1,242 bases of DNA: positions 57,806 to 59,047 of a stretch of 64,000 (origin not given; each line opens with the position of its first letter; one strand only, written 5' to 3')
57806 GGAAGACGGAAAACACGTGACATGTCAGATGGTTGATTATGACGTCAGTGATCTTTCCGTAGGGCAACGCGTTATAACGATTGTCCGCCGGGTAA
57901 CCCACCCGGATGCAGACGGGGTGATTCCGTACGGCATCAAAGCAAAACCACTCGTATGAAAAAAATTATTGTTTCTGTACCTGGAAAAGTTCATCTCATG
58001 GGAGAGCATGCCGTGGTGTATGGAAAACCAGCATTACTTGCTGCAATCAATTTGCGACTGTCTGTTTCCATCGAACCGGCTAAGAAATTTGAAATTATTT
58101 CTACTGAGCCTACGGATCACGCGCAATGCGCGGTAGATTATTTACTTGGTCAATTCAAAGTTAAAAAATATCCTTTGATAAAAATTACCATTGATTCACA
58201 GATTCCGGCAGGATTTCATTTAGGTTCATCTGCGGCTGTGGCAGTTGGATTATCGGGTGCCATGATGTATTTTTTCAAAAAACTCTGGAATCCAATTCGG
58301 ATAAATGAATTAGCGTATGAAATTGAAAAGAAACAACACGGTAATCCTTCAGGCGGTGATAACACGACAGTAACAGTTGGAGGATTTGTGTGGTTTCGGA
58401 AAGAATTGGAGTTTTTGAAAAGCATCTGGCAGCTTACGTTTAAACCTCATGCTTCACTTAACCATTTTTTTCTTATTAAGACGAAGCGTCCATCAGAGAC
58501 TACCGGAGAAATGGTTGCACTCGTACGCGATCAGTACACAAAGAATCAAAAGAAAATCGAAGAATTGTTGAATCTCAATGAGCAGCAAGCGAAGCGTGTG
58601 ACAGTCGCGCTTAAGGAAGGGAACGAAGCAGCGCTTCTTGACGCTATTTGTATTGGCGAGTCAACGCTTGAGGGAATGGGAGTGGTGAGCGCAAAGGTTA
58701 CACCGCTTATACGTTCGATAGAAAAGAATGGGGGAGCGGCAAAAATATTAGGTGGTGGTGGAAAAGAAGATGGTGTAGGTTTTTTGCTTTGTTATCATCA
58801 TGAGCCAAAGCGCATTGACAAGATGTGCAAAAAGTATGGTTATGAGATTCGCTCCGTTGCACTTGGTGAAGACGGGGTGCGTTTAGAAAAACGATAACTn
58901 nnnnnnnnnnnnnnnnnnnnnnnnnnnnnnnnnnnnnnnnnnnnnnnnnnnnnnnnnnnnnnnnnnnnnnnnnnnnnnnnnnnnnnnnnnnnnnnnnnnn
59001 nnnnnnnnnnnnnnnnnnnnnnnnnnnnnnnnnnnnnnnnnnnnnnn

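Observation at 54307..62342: Archaeal-type mevalonate pathway operon in a bacterium, with HMGCS-thiolase-DUF35 triad and two MVK-like kinases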

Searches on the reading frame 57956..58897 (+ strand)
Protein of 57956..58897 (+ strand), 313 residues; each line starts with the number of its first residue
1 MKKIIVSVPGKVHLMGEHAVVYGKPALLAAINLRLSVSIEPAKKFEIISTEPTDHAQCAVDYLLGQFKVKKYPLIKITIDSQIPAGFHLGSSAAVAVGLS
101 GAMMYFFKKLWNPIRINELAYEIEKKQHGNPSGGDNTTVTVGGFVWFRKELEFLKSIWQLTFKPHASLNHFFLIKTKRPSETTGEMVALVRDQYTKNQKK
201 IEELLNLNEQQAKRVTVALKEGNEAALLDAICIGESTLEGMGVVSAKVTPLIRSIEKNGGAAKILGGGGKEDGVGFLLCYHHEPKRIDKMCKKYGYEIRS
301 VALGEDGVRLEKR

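Call 3: search_protein_families(library=pfam, proteins=[window:57956-58897:+], max_evalue=0.01)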
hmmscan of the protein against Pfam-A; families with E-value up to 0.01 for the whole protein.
window:57956-58897:+ (313 aa): 2 families
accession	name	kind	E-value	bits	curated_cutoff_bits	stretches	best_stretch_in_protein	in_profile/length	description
PF00288.32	GHMP_kinases_N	-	3.7e-14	53.1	22.3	1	56-141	3-84/87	GHMP kinases N terminal domain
PF10509.15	GalKase_gal_bdg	-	7.8e-05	22.6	23.1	1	4-39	12-47/49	Galactokinase galactose-binding signature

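Call 4: search_protein_families(library=ncbifam, proteins=[window:57956-58897:+], max_evalue=0.01)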
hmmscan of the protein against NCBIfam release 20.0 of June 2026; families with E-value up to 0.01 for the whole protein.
window:57956-58897:+ (313 aa): 11 families
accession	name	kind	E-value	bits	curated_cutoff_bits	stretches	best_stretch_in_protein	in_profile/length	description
TIGR00549.1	mevalon_kin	equivalog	7.7e-49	166.6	163.05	1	9-269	2-269/276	mevalonate kinase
NF003036.0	PRK03926.1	equivalog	1.7e-35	122.6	403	1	4-311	2-299/302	mevalonate kinase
TIGR01220.1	Pmev_kin_Gr_pos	equivalog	8.6e-12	44.8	165.7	2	70-148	96-178/358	phosphomevalonate kinase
NF040957.1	Arch_PMK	equivalog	1.8e-09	37.6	500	1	6-300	2-306/316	phosphomevalonate kinase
NF003006.0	PRK03817.1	equivalog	4e-08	32.6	443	1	4-133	2-146/352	galactokinase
NF002288.1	PRK01212.1-4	equivalog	3.3e-07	29.6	194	1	48-150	51-152/303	homoserine kinase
TIGR00191.1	thrB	equivalog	2.5e-06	26.6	168.25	1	46-151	52-151/304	homoserine kinase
NF049969.1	GlMnHpPKinHddA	equivalog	0.00012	21.7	600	1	69-146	92-170/338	D-glycero-D-manno-heptose 7-phosphate kinase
TIGR01920.1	Shik_kin_archae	equivalog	0.00012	21.5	126.85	1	29-126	19-121/266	shikimate kinase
TIGR00131.1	gal_kin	equivalog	0.001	18.1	226.65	0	3-64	17-81/388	galactokinase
NF003472.0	PRK05101.1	equivalog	0.0034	16.4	499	0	3-43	20-60/382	galactokinase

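Call 7: search_solved_structures(query=window:57956-58897:+, max_evalue=0.001)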
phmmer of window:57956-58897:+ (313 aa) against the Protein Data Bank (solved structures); distinct sequences matched with E-value up to 0.001: 13.
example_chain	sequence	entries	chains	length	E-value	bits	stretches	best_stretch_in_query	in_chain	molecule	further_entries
8teb_A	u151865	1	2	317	2.8e-19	72.6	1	4-154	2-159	Mevalonate kinase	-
2r3v_A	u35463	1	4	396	6.4e-19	71.4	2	68-310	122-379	Mevalonate kinase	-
1kvk_A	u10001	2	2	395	1.1e-17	67.3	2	68-277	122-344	mevalonate kinase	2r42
6mde_A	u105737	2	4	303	7e-17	64.7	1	5-270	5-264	Mevalonate kinase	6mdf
4hac_A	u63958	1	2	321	7.9e-17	64.5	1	5-270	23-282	Mevalonate kinase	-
1vis_A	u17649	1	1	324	1.4e-16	63.6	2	53-289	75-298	Mevalonate kinase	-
1kkh_A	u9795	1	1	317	2.1e-16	63.1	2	53-283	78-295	Mevalonate Kinase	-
2x7i_A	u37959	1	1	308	1.5e-13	53.8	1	9-157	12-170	MEVALONATE KINASE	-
8tfo_A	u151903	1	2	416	6.7e-12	48.3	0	3-61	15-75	Mevalonate kinase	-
3k17_A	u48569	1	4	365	1.1e-10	44.4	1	76-279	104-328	Lin0012 protein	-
2oi2_A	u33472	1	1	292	1.6e-09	40.5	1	8-269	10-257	Mevalonate kinase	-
2hfs_A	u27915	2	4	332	1.5e-08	37.3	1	10-178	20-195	Mevalonate kinase, putative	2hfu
3k85_A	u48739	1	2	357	5.9e-05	25.5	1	74-290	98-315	D-glycero-D-manno-heptose 1-phosphate kinase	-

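Call 22: find_homologous_proteins(query=window:57956-58897:+, max_evalue=0.00001)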
Query window:57956-58897:+ (313 aa): 2770 proteins with E <= 0.00001 among 8000 candidates; the best 120 are listed.
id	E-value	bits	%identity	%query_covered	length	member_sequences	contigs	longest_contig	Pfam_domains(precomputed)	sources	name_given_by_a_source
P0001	6.2e-206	700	100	100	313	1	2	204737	PF00288.33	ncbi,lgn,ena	-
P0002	3.5e-168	576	82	100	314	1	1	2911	PF00288.33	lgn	-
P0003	4.5e-163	560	80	100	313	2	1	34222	PF00288.33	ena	-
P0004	1.3e-162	558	79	100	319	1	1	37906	PF00288.33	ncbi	-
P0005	6.0e-161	553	78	100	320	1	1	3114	PF00288.33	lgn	-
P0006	2.8e-158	544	77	100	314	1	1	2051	PF00288.33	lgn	-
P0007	1.2e-157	542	78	100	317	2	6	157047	PF00288.33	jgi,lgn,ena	-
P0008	8.3e-155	532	76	100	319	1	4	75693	PF00288.33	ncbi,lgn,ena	-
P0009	5.0e-154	530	75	99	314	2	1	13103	PF10509.16,PF00288.33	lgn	-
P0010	1.8e-152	525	77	100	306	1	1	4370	PF00288.33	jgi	-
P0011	2.0e-152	525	74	100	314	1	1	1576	PF10509.16,PF00288.33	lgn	-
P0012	5.2e-149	513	74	99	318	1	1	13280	PF00288.33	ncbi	-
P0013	9.8e-147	506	72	99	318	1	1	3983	PF00288.33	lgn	-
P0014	1.7e-146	505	72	99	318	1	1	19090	PF00288.33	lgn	-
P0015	2.1e-146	505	71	100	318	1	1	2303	PF00288.33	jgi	-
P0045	7.4e-138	477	70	100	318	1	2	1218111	PF10509.16,PF00288.33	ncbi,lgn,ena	-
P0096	1.6e-123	430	62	99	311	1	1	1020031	PF10509.16,PF00288.33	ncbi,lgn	ncbi:MAG: mevalonate kinase [Microgenomates group bacterium]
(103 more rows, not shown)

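Call 23: find_encoding_contigs(protein=P0001, flank=10000, max_places=3)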
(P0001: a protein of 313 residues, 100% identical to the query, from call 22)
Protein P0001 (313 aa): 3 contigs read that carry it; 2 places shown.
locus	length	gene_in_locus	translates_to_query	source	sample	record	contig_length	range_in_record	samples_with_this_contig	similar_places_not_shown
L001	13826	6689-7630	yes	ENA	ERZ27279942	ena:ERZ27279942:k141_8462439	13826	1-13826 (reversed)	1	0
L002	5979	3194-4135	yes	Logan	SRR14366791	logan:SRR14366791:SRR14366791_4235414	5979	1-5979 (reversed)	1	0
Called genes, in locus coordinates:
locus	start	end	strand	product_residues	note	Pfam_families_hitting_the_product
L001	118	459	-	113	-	PF18895:T4SS_pilin (weak)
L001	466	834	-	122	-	PF18895:T4SS_pilin (weak)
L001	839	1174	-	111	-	-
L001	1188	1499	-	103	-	-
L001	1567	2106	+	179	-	PF04542:Sigma70_r2, PF08281:Sigma70_r4_2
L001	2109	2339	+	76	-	-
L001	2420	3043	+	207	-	PF04893:Yip1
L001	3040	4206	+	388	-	PF00368:HMG-CoA_red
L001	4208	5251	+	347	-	PF08541:ACP_syn_III_C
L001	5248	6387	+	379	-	PF00108:Thiolase_N, PF00109:ketoacyl-synt (weak), PF08545:ACP_syn_III (faint), PF02803:Thiolase_C, PF22691:Thiolase_C_1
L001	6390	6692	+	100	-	PF01796:OB_ChsH2_C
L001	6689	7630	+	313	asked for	PF00288:GHMP_kinases_N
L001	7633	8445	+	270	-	PF13489:Methyltransf_23, PF01209:Ubie_methyltran (weak), PF13847:Methyltransf_31, PF08241:Methyltransf_11, PF08242:Methyltransf_12 (weak), PF13649:Methyltransf_25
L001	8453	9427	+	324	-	PF00288:GHMP_kinases_N, PF08544:GHMP_kinases_C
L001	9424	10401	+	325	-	PF22700:MVD-like_N, PF00288:GHMP_kinases_N (faint), PF18376:MDD_C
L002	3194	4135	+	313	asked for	PF00288:GHMP_kinases_N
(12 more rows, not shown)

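Call 24: find_encoding_contigs(protein=P0045, flank=10000, max_places=1)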
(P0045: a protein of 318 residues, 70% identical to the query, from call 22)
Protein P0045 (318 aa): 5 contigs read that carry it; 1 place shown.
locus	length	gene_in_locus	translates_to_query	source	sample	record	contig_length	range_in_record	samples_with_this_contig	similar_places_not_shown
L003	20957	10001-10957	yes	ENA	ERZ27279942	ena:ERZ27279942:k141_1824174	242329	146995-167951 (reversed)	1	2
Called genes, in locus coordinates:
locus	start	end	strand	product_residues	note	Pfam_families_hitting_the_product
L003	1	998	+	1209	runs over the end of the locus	-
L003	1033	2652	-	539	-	-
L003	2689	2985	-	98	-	PF18895:T4SS_pilin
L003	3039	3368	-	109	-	PF26067:DUF8024 (weak), PF18895:T4SS_pilin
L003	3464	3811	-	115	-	PF18895:T4SS_pilin (weak)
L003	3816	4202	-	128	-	-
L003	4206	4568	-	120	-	-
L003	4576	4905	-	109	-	-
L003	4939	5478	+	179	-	PF04542:Sigma70_r2, PF08281:Sigma70_r4_2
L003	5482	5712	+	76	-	-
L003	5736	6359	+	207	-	PF04893:Yip1 (weak)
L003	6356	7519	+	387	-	PF00368:HMG-CoA_red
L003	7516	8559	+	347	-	PF08540:HMG_CoA_synt_C (faint), PF08541:ACP_syn_III_C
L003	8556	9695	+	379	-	PF00108:Thiolase_N, PF00109:ketoacyl-synt, PF08545:ACP_syn_III (faint), PF02803:Thiolase_C, PF22691:Thiolase_C_1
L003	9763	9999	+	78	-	PF01796:OB_ChsH2_C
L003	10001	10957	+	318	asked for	PF10509:GalKase_gal_bdg (faint), PF00288:GHMP_kinases_N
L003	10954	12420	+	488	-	PF00288:GHMP_kinases_N, PF08544:GHMP_kinases_C, PF00293:NUDIX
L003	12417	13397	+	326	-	PF22700:MVD-like_N, PF18376:MDD_C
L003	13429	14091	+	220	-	PF01255:Prenyltransf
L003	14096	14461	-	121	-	PF18895:T4SS_pilin (weak)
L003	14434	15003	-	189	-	PF18895:T4SS_pilin (weak)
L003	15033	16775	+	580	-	PF08486:SpoIID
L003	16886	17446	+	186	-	-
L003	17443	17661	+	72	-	PF18901:DUF5657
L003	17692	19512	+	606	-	-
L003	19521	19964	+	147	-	PF01668:SmpB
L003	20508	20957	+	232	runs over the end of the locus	PF18912:DZR_2, PF00156:Pribosyltran (weak)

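Call 25: find_encoding_contigs(protein=P0096, flank=10000, max_places=1)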
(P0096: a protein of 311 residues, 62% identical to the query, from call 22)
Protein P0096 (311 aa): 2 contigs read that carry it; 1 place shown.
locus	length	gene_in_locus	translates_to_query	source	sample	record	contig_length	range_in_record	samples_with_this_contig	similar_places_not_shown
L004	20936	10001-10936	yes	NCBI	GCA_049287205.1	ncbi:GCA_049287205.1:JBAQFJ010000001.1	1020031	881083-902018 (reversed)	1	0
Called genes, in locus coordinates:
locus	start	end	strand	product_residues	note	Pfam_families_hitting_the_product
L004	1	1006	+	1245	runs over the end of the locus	-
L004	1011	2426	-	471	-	-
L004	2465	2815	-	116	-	PF18895:T4SS_pilin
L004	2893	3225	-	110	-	PF18895:T4SS_pilin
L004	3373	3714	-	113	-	PF18895:T4SS_pilin (weak)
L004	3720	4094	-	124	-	PF18895:T4SS_pilin (weak)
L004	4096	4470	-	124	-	-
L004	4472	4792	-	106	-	PF18895:T4SS_pilin (weak)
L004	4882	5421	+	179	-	PF04542:Sigma70_r2, PF08281:Sigma70_r4_2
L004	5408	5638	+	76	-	-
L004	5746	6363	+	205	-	PF04893:Yip1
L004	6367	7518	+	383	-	PF00368:HMG-CoA_red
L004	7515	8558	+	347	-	PF08540:HMG_CoA_synt_C (faint), PF08541:ACP_syn_III_C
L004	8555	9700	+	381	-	PF00108:Thiolase_N, PF00109:ketoacyl-synt, PF02803:Thiolase_C, PF22691:Thiolase_C_1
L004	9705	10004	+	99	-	PF01796:OB_ChsH2_C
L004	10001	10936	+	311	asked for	PF10509:GalKase_gal_bdg (faint), PF00288:GHMP_kinases_N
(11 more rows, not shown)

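Call 27: find_related_loci(query=A1, collection=genome_contigs, flank=10000)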
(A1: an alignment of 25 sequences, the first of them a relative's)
Query A1 (313 aa) in genome_contigs; peptide patterns used: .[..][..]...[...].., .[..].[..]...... (x = any residue, [..] = any of these).
189 stretches matched a pattern; 176 encode a relative of the query (tblastn E <= 1e-3); the best 80 are kept; 80 distinct loci.
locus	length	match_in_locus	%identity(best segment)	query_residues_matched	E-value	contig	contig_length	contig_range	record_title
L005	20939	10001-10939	80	1-313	2e-164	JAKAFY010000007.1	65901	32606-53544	MAG: bacterium isolate WY2.bin139 NODE_570_length_65901_cov_2.175024, whole genome shotgun sequence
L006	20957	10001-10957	76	1-312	1e-154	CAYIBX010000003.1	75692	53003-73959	MAG TPA_asm: uncultured Gammaproteobacteria bacterium isolate ERP119705_co18_370 genome assembly, contig: NODE_213_lengt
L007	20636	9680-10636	75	1-312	7e-153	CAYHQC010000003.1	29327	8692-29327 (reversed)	MAG TPA_asm: uncultured Gammaproteobacteria bacterium isolate ERP119705_co15_352 genome assembly, contig: NODE_1302_leng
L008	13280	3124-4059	73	3-308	9e-147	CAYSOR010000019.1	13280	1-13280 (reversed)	MAG TPA_asm: uncultured Gammaproteobacteria bacterium isolate binchicken_co266_188 genome assembly, contig: NODE_8077_le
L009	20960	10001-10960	70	1-313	8e-147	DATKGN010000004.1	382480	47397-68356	MAG TPA_asm: Patescibacteria group bacterium isolate SMAG_U14552 k141_31954, whole genome shotgun sequence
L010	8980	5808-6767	67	1-313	1e-139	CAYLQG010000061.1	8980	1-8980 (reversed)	MAG TPA_asm: uncultured Gammaproteobacteria bacterium isolate binchicken_co54_478 genome assembly, contig: NODE_14156_le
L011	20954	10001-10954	70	1-313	1e-139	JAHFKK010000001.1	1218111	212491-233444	MAG: Candidatus Gottesmanbacteria bacterium isolate nzgw408 NODE_1_length_1218112_cov_6.992134, whole genome shotgun seq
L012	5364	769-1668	70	4-311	2e-135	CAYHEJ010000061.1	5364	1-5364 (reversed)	MAG TPA_asm: uncultured Gammaproteobacteria bacterium isolate ERP119705_co10_156 genome assembly, contig: NODE_11889_len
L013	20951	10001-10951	65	4-313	7e-131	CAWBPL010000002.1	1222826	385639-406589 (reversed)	MAG: Candidatus Gottesmanbacteria bacterium isolate MFD01476.bin.2.135 genome assembly, contig: contig_74641, whole geno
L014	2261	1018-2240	64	1-312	2e-136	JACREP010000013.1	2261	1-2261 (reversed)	MAG: Candidatus Gottesmanbacteria bacterium isolate NC_groundwater_1702_Pr3_B-0.1um_50_12 SR-2_scaffold_141_350242, whol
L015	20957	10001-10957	79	1-312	2e-163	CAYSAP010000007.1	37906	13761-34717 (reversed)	MAG TPA_asm: uncultured Gammaproteobacteria bacterium isolate SRP090828_co2_19 genome assembly, contig: NODE_371_length_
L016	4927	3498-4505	62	1-313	8e-126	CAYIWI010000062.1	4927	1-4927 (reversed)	MAG TPA_asm: uncultured Gammaproteobacteria bacterium isolate ERP119705_co3_560 genome assembly, contig: NODE_23438_leng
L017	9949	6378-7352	60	4-311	3e-120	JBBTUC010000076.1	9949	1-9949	MAG: Patescibacteria group bacterium isolate H43-bin113_1 H43_bin113_1_000000000076, whole genome shotgun sequence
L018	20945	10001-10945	58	4-312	1e-118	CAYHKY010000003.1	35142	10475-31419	MAG TPA_asm: uncultured Gammaproteobacteria bacterium isolate ERP119705_co13_644 genome assembly, contig: NODE_1477_leng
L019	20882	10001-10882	62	4-313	4e-118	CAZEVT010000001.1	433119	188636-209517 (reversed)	MAG TPA_asm: uncultured Gammaproteobacteria bacterium isolate SRP119689_co1_156 genome assembly, contig: NODE_4_length_4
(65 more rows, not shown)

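Call 65: find_encoding_contigs(protein=P0140, flank=8000, max_places=1)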
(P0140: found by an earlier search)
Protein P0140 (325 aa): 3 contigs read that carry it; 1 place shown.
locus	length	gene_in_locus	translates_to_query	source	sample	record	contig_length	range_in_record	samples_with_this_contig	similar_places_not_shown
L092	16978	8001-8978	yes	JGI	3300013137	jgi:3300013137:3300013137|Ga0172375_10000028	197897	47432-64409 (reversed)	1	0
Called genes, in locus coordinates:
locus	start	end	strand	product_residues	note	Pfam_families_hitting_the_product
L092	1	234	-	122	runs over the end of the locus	PF18895:T4SS_pilin (weak)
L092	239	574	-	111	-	-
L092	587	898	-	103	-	-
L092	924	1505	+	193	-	PF04542:Sigma70_r2, PF08281:Sigma70_r4_2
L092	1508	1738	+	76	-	-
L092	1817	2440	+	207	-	PF04893:Yip1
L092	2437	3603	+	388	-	PF00368:HMG-CoA_red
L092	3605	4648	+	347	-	PF08541:ACP_syn_III_C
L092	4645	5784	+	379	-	PF00108:Thiolase_N, PF00109:ketoacyl-synt (weak), PF08545:ACP_syn_III (faint), PF02803:Thiolase_C, PF22691:Thiolase_C_1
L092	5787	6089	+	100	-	PF01796:OB_ChsH2_C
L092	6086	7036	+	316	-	PF00288:GHMP_kinases_N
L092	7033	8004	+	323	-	PF00288:GHMP_kinases_N, PF08544:GHMP_kinases_C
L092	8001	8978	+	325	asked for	PF22700:MVD-like_N, PF18376:MDD_C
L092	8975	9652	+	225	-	PF01255:Prenyltransf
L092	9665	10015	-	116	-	PF18895:T4SS_pilin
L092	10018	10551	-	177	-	PF18895:T4SS_pilin (weak)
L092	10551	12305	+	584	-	PF08486:SpoIID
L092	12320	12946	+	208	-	-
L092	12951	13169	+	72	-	PF18901:DUF5657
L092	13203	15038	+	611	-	-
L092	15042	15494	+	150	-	PF01668:SmpB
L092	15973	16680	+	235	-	PF18912:DZR_2, PF00156:Pribosyltran (weak)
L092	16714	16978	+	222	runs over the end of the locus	PF04263:TPK_catalytic, PF04265:TPK_B1_binding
